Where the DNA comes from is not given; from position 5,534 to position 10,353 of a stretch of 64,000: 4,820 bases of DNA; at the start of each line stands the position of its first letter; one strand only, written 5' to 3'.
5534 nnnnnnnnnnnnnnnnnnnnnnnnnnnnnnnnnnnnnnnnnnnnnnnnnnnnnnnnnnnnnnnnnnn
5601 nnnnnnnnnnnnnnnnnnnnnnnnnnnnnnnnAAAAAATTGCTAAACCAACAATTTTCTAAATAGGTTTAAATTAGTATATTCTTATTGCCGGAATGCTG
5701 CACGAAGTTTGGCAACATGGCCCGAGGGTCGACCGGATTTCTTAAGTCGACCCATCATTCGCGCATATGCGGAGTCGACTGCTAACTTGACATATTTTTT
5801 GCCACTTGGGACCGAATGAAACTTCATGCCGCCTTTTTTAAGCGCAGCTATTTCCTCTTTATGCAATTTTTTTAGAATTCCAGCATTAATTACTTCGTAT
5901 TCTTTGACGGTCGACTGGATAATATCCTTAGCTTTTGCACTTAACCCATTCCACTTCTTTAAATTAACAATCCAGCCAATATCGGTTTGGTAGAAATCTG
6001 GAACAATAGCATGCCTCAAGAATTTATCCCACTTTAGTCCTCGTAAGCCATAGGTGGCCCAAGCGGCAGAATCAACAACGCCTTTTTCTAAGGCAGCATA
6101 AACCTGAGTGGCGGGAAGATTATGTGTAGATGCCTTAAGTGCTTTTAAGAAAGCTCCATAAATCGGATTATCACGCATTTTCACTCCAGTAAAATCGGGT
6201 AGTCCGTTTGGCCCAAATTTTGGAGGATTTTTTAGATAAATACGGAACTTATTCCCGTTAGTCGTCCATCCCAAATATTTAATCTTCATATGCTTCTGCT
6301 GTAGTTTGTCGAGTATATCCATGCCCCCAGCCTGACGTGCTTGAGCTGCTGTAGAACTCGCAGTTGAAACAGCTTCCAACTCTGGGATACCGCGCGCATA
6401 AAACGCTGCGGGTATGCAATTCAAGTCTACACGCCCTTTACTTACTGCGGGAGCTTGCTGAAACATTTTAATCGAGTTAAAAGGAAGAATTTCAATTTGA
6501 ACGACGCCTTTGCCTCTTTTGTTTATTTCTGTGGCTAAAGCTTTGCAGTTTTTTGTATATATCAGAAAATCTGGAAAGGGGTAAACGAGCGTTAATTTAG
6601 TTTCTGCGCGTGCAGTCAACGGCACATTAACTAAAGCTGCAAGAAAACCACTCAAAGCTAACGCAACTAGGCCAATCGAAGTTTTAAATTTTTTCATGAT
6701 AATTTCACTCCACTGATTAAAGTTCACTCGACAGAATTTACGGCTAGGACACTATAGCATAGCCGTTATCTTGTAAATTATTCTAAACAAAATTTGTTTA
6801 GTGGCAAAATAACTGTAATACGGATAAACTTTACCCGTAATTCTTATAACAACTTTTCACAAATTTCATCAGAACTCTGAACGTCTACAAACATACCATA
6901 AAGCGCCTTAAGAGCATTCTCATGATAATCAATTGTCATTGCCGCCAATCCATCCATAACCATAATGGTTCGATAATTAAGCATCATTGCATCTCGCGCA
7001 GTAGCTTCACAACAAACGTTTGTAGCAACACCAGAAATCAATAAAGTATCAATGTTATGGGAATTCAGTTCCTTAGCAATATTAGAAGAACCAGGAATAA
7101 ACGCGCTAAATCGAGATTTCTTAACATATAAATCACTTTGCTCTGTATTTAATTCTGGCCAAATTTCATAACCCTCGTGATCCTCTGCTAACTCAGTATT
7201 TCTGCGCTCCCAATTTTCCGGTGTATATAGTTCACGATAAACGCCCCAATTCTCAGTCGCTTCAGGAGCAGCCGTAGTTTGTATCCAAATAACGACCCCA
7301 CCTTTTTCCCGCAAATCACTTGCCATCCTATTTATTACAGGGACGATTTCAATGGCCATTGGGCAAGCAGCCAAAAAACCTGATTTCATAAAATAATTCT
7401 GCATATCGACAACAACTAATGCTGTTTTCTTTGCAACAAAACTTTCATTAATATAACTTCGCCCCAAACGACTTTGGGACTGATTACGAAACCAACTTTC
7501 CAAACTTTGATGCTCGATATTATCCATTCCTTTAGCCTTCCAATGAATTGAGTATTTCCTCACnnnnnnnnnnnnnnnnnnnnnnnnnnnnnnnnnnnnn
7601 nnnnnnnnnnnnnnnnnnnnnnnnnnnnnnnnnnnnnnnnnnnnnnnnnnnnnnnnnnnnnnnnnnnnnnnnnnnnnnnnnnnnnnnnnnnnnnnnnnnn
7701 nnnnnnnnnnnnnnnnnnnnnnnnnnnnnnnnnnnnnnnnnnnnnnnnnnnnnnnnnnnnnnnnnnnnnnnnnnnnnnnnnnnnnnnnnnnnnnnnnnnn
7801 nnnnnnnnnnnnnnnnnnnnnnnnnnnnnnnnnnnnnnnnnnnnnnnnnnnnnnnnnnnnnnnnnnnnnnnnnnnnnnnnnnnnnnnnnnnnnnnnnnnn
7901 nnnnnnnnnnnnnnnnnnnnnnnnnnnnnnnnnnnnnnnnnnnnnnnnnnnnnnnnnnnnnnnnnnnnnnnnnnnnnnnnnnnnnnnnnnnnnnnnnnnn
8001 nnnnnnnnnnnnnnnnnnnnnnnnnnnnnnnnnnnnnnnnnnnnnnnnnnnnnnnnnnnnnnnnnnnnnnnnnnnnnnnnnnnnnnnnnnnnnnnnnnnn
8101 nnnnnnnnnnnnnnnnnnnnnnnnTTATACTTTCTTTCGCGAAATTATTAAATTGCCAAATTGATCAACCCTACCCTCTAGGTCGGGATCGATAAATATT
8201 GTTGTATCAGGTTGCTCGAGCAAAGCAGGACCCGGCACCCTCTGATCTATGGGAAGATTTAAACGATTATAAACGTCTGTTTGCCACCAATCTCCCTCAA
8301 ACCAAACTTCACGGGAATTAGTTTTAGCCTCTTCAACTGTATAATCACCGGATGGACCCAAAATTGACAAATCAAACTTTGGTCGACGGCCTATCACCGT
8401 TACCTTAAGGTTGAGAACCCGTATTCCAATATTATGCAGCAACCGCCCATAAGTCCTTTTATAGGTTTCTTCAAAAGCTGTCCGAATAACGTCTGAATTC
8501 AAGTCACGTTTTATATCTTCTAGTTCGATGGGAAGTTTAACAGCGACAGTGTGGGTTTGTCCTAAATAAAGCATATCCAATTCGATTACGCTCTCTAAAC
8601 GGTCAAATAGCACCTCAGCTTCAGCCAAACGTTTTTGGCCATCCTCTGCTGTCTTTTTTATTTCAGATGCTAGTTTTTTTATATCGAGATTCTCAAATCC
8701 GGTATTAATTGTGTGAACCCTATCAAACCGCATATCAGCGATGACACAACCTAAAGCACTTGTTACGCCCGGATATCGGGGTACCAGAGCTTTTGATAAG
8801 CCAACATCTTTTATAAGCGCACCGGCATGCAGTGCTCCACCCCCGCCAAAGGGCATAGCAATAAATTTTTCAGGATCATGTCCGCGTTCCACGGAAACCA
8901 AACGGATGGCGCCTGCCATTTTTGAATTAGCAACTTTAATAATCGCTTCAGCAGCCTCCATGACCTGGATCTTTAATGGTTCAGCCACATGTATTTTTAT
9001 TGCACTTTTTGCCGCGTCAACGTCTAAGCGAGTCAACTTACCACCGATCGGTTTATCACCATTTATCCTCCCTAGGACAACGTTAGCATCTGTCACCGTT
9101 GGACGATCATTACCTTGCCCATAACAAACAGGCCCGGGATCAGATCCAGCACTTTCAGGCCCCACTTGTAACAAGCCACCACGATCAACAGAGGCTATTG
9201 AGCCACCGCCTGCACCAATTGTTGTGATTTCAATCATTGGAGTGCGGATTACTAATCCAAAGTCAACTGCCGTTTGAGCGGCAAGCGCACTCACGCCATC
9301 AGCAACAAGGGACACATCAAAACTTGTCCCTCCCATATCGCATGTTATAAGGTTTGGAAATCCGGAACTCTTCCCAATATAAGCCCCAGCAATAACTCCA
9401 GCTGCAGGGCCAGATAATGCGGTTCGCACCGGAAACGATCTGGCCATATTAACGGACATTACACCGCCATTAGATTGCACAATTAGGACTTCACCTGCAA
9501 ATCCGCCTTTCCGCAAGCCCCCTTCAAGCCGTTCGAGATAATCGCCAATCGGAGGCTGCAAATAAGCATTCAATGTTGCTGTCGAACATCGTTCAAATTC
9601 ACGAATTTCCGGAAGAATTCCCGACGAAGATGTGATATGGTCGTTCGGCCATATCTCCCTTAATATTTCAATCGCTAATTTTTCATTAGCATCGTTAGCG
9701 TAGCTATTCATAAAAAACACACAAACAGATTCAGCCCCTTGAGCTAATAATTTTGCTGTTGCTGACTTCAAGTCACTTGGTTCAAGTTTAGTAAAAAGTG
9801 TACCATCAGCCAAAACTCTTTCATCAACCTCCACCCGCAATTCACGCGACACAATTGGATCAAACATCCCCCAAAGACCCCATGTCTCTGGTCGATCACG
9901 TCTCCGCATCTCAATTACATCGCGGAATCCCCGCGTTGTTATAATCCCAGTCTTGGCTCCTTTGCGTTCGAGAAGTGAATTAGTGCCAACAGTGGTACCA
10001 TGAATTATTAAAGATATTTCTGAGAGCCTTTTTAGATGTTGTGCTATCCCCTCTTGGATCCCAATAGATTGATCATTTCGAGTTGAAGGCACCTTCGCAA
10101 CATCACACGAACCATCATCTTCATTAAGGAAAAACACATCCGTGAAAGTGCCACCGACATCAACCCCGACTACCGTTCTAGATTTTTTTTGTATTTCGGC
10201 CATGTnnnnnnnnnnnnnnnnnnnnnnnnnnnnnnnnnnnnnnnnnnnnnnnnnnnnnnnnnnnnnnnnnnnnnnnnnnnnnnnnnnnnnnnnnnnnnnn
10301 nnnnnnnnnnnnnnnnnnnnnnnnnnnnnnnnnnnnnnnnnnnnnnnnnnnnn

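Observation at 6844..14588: Seven coupled genes join a LeuCD-type hydratase, an ICL/PEP-mutase-family lyase, ATP-dependent HyuAB and two isochorismatase-family hydrolases: candidate undescribed cyclic amide/imide catabolic pathway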

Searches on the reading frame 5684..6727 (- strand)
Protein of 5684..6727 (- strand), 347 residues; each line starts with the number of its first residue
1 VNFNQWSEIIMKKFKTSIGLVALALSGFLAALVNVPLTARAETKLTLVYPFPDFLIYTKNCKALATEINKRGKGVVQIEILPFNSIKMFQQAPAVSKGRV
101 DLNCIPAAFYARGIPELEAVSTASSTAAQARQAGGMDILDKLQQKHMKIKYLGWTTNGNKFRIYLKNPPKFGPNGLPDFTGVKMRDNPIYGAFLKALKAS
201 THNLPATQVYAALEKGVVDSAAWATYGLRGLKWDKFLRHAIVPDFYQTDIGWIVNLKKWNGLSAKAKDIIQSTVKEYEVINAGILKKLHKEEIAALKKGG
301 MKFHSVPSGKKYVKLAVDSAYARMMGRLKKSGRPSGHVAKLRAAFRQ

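Call 4: search_protein_families(library=pfam, proteins=[window:5684-6727:-])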
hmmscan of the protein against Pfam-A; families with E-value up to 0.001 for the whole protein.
window:5684-6727:- (347 aa): 1 family
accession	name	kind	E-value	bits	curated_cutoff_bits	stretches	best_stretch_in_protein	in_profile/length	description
PF03480.18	DctP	-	1.2e-26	94.2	23.4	1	58-324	12-282/286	Bacterial extracellular solute-binding protein, family 7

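Call 5: search_protein_families(library=ncbifam, proteins=[window:5684-6727:-])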
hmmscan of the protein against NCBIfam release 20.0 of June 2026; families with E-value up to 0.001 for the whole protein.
window:5684-6727:- (347 aa): 2 families
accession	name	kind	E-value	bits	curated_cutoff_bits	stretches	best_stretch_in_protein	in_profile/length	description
NF037995.1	TRAP_S1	subfamily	9.9e-19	67.7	50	1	126-306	87-263/271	TRAP transporter substrate-binding protein DctP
TIGR00787.1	dctP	subfamily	1.8e-13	50.5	175.05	1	59-298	13-255/257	DctP family TRAP transporter solute-binding subunit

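Call 47: search_solved_structures(query=window:5684-6727:-, max_evalue=0.00001)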
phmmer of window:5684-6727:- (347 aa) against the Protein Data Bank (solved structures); distinct sequences matched with E-value up to 0.00001: 17.
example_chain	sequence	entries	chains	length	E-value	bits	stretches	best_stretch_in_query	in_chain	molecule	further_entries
4mnc_A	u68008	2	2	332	3.4e-31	112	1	27-274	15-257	TRAP dicarboxylate transporter-DctP subunit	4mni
4pe3_A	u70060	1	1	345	1.7e-12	50.5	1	65-301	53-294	TRAP dicarboxylate transporter-DctP subunit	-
4n6d_A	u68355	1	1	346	4e-10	42.7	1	19-276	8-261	TRAP dicarboxylate transporter-DctP subunit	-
4mco_A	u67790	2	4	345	1.4e-08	37.7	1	59-227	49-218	TRAP dicarboxylate transporter-DctP subunit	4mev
4pdh_A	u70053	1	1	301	4.8e-08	35.9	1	134-326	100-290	TRAP dicarboxylate transporter, DctP subunit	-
4o94_A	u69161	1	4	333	5.9e-08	35.6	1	135-322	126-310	TRAP dicarboxylate transporter DctP subunit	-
4pet_A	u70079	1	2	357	4.2e-07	32.8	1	124-275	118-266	Extracellular solute-binding protein, family 7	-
4x04_A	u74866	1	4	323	4.7e-07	32.6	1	135-312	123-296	solute binding protein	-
4p56_A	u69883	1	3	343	4.9e-07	32.6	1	64-269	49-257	Putative extracellular solute-binding protein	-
4ng7_A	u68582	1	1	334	5.1e-07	32.5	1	135-312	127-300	TRAP periplasmic solute binding protein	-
2hzk_A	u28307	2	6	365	5.6e-07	32.4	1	23-267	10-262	TRAP-T family sorbitol/mannitol transporter, periplasmic binding protein, SmoM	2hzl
4yzz_A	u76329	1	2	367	8.8e-07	31.7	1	32-265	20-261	TRAP TRANSPORTER SOLUTE BINDING PROTEIN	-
4yic_A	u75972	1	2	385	1e-06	31.5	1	32-265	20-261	TRAP TRANSPORTER SOLUTE BINDING PROTEIN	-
4nap_A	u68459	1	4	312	3.4e-06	29.8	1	63-308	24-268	Extracellular solute-binding protein, family 7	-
4pgn_A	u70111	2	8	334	3.7e-06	29.7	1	62-308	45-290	Extracellular solute-binding protein, family 7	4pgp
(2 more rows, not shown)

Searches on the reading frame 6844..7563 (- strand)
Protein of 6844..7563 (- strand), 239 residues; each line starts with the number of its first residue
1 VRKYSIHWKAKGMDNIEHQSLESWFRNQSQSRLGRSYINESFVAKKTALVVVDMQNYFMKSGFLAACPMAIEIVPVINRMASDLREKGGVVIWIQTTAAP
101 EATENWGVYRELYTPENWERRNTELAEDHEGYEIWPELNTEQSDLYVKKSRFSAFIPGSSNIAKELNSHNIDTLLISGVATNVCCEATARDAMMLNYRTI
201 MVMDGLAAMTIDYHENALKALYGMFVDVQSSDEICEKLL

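Call 4: search_protein_families(library=pfam, proteins=[window:6844-7563:-])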
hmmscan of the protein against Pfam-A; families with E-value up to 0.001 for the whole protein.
window:6844-7563:- (239 aa): 1 family
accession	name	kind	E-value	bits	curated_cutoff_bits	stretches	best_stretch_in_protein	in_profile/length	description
PF00857.26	Isochorismatase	-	4.5e-37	128.3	27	1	47-232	1-174/175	Isochorismatase domain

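Call 5: search_protein_families(library=ncbifam, proteins=[window:6844-7563:-])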
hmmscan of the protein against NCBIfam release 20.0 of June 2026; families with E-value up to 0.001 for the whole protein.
window:6844-7563:- (239 aa): 4 families
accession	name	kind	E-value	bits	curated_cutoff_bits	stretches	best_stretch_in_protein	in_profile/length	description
NF008517.0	PRK11440.1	equivalog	8.3e-19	68.2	195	1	43-236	5-186/188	hydrolase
TIGR03614.1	RutB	equivalog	8.7e-18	64.8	377.95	1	42-229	11-210/226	pyrimidine utilization protein B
NF050097.1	BiurAmidohydBiuH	equivalog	2.3e-14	53.4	370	1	41-236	13-219/221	biuret amidohydrolase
NF008623.0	PRK11609.1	equivalog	1.9e-12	47.4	174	1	161-221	133-192/213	bifunctional nicotinamidase/pyrazinamidase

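Call 15: search_solved_structures(query=window:6844-7530:-, max_evalue=0.00001)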
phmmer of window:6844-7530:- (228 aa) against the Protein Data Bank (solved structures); distinct sequences matched with E-value up to 0.00001: 35.
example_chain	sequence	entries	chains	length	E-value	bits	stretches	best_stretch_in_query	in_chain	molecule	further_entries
3hb7_A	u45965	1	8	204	7.1e-14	55.1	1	35-222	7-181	Isochorismatase hydrolase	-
3irv_A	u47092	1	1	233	2e-13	53.6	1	34-204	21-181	CYSTEINE HYDROLASE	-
1j2r_A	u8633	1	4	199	2e-13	53.6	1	32-225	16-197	Hypothetical isochorismatase family protein yecD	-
3eef_A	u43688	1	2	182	4e-13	52.6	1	35-223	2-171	N-carbamoylsarcosine amidase related protein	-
3hu5_A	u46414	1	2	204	9.6e-12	48.1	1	35-213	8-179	Isochorismatase family protein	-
8bkd_A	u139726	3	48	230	9.9e-12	48.1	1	31-196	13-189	Ureidoacrylate amidohydrolase RutB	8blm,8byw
6xix_A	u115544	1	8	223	4.1e-11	46.1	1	30-210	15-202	Cysteine hydrolase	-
8bln_A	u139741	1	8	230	5e-11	45.8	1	31-196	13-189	Ureidoacrylate amidohydrolase RutB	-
2fq1_A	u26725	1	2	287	7.8e-11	45.1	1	24-222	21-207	Isochorismatase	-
1ilw_A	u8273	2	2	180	1.4e-10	44.3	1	36-211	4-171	180 aa long hypothetical Pyrazinamidase/nicotinamidase | 180aa long hypothetical Pyrazinamidase/Nicotinamidase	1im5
8bll_A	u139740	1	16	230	2.5e-10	43.5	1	31-196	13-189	Ureidoacrylate amidohydrolase RutB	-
6xj4_A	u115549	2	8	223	1e-09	41.5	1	30-210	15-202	Cysteine hydrolase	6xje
5gle_A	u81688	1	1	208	2.9e-09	40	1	33-225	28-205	Ischorismate lyase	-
1nba_A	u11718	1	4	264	3.5e-09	39.8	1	33-225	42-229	N-CARBAMOYLSARCOSINE AMIDOHYDROLASE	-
5xo0_A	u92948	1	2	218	3.5e-09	39.7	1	33-225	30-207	Ischorismate lyase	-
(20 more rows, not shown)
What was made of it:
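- iso2 matches N-carbamoylsarcosine amidase weakly (call 15).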

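Call 63: find_homologous_proteins(query=window:6844-7527:-, max_evalue=1e-15)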
Query window:6844-7527:- (227 aa): 2386 proteins with E <= 1e-15 among 2777 candidates; the best 120 are listed.
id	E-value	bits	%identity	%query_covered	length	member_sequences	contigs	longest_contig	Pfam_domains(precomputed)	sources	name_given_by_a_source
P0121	6.9e-148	508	100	100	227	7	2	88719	PF00857.27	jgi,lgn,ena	-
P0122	6.2e-134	462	89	100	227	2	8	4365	PF00857.27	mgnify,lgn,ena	mgnify:CR=1 FL=1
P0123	2.2e-133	460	89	100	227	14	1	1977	PF00857.27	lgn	-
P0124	3.0e-114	398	78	100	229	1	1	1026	PF00857.27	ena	-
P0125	3.0e-114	398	78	100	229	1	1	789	PF00857.27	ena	-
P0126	1.4e-113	396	79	100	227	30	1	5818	PF00857.27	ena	-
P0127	5.7e-113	394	77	100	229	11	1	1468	PF00857.27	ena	-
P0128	1.2e-112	393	77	100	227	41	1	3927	PF00857.27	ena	-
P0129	3.1e-112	391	74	100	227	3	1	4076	PF00857.27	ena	-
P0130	6.6e-112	390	77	99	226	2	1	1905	PF00857.27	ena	-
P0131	2.8e-110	385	74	100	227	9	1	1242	PF00857.27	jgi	jgi:ureidoacrylate peracid hydrolase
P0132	8.0e-109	380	74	100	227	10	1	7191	PF00857.27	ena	-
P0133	2.1e-108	379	74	100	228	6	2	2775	PF00857.27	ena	-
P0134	5.4e-108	377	74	100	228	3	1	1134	PF00857.27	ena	-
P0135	1.1e-106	373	73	100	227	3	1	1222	PF00857.27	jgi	jgi:ureidoacrylate peracid hydrolase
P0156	1.0e-95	337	63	100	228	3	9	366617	PF00857.27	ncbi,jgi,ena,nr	ncbi:MAG: cysteine hydrolase [Rhodospirillaceae bacterium]|jgi:ureidoacrylate peracid hydrolase|nr:c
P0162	8.1e-75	269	54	95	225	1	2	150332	PF00857.27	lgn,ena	-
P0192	5.8e-61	224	54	89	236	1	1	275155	PF00857.27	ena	-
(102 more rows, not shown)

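Call 64: find_encoding_contigs(protein=P0156, flank=9000, max_places=1)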
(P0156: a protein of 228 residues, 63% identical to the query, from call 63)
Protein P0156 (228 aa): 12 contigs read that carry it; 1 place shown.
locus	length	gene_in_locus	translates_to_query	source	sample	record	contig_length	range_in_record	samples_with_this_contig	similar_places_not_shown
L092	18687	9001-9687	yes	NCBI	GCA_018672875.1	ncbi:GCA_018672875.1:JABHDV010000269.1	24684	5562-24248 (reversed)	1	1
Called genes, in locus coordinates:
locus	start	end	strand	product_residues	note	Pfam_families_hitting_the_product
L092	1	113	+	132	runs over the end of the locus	-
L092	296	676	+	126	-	-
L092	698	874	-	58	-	-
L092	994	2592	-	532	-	PF01019:G_glu_transpept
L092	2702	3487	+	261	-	PF00106:adh_short, PF08659:KR (weak), PF13561:adh_short_C2, PF23441:SDR (weak)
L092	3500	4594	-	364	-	PF00515:TPR_1 (faint), PF07719:TPR_2 (faint), PF13181:TPR_8 (faint)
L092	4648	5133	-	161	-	-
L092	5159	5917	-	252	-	-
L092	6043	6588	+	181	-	-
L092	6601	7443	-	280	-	PF00892:EamA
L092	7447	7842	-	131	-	-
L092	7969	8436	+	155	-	-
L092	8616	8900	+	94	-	-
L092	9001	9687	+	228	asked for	PF00857:Isochorismatase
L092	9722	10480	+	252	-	PF14518:Haem_oxygenas_2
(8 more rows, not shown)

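Call 65: find_encoding_contigs(protein=P0192, flank=9000, max_places=1)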
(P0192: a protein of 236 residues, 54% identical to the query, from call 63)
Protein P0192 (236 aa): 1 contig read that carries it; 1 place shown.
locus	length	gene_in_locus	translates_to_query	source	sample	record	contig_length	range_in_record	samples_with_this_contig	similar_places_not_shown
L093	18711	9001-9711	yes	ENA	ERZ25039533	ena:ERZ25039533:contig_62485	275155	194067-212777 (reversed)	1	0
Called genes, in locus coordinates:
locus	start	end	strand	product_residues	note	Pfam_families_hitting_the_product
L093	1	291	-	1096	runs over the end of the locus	PF12860:PAS_7, PF00512:HisKA, PF02518:HATPase_c, PF00072:Response_reg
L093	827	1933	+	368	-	PF05145:AbrB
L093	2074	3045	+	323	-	PF03401:TctC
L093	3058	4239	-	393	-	PF01717:Meth_synt_2, PF01208:URO-D (weak)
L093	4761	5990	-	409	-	PF00155:Aminotran_1_2, PF01053:Cys_Met_Meta_PP (weak)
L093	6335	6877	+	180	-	PF00920:ILVD_EDD_N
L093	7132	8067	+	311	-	PF00920:ILVD_EDD_N, PF24877:ILV_EDD_C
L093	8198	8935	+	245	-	PF01738:DLH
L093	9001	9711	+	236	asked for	PF00857:Isochorismatase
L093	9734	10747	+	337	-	-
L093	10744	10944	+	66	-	-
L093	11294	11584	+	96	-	PF00275:EPSP_synthase (weak)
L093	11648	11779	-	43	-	-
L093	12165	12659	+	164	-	PF00275:EPSP_synthase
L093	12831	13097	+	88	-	PF12098:DUF3574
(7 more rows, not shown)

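Call 66: find_encoding_contigs(protein=P0162, flank=9000, max_places=1)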
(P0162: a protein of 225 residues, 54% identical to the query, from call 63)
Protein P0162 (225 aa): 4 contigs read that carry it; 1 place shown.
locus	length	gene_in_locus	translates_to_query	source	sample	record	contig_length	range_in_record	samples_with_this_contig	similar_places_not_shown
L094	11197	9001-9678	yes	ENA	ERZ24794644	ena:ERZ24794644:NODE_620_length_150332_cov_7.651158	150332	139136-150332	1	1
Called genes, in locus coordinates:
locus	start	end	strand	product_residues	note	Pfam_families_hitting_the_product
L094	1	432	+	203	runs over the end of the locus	PF00440:TetR_N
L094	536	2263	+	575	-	PF02776:TPP_enzyme_N, PF00205:TPP_enzyme_M, PF02775:TPP_enzyme_C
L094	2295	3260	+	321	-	PF00126:HTH_1, PF03466:LysR_substrate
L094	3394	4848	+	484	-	PF20695:UbiD_N, PF01977:UbiD, PF20696:UbiD_C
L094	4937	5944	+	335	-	PF16868:NMT1_3, PF09084:NMT1 (weak)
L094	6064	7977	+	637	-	PF06808:DctM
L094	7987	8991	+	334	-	PF04909:Amidohydro_2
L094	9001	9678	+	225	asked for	PF00857:Isochorismatase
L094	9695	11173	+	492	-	PF20695:UbiD_N, PF01977:UbiD, PF20696:UbiD_C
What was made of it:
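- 6844..7527 (-): iso2: canonical isochorismatase-family cysteine hydrolase (227 aa), a lineage-specific seventh gene. More distant relatives sit in unrelated contexts (calls 63-66).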

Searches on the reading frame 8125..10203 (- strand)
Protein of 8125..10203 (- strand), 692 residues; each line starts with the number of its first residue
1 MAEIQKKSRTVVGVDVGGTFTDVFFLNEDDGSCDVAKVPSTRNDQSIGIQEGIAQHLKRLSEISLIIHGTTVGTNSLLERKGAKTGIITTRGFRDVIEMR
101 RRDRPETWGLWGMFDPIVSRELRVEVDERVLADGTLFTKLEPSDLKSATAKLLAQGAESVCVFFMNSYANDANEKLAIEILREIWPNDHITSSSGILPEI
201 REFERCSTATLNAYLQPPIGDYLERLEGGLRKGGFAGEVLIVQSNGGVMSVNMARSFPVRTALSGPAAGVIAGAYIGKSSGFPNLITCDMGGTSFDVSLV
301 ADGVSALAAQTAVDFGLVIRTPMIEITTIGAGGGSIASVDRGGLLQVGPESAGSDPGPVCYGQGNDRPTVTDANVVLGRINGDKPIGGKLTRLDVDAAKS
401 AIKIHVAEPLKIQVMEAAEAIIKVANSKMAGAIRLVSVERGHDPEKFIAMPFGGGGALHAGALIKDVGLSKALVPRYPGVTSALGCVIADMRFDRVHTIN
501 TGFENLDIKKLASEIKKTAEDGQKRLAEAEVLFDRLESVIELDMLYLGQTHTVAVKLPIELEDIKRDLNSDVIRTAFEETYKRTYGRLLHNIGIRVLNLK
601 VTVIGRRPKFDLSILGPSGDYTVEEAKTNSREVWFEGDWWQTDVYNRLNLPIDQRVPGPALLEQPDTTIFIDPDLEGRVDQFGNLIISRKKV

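Call 4: search_protein_families(library=pfam, proteins=[window:8125-10203:-])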
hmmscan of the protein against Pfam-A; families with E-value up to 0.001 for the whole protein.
window:8125-10203:- (692 aa): 3 families
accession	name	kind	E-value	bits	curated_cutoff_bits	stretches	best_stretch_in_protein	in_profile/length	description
PF01968.24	Hydantoinase_A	-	7.8e-92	308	22.9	1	205-494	1-290/291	Hydantoinase/oxoprolinase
PF05378.19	Hydant_A_N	-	1.2e-48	165.6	25.2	1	12-184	2-175/176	Hydantoinase/oxoprolinase N-terminal region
PF19278.4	Hydant_A_C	-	5.8e-15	55.6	21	1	533-682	36-185/193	Hydantoinase/oxoprolinase C-terminal domain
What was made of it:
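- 8125..10203 (-): HyuA-type ATP-binding subunit (692 aa). PF05378, PF01968 and PF19278 (call 4).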

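Call 5: search_protein_families(library=ncbifam, proteins=[window:8125-10203:-])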
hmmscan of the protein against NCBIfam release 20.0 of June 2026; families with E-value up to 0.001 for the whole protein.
window:8125-10203:- (692 aa): 3 families
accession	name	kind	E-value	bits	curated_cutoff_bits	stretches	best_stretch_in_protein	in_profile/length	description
NF050156.1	CapLactmsAlpCapA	equivalog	3.5e-161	537.9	1000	1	12-689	3-687/689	caprolactamase subunit alpha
NF042975.2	AcphenoCarb_ApcC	equivalog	2.1e-94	317.1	1500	1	11-685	10-707/733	acetophenone carboxylase subunit gamma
NF042960.1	AcphenoCarb_ApcA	equivalog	5.5e-59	200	1250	1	12-689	4-657/658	acetophenone carboxylase subunit alpha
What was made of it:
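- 8125..10203 (-): Caprolactamase alpha scores 538 bits against a cut-off of 1000 (call 5).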
